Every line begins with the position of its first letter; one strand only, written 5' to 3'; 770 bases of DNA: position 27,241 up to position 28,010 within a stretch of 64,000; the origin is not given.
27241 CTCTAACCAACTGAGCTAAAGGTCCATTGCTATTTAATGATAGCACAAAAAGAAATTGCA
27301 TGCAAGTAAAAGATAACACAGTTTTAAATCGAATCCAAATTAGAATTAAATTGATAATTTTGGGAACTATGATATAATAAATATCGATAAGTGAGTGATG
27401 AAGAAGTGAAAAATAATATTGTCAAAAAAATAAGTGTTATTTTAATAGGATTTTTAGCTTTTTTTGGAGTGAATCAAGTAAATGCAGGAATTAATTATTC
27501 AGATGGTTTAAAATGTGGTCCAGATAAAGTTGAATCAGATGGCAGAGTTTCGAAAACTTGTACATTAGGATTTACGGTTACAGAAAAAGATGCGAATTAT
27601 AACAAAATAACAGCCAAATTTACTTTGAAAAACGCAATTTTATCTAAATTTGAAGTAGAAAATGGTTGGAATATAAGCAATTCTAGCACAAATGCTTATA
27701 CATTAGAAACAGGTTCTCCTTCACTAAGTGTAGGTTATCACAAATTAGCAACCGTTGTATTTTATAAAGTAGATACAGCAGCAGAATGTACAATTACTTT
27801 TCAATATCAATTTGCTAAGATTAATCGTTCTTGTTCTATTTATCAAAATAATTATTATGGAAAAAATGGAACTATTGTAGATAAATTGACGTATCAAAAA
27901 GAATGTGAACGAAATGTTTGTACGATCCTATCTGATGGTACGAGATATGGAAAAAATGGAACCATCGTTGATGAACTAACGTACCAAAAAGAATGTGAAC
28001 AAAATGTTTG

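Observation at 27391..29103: Surface protein made of eleven near-identical 30-aa Cys-containing repeats with an NPQTG anchor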

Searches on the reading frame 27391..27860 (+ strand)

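Call 20: search_protein_families(library=pfam, proteins=[window:27391-27860:+], max_evalue=0.01)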
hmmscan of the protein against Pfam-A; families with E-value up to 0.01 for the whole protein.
window:27391-27860:+ (156 aa): 0 families
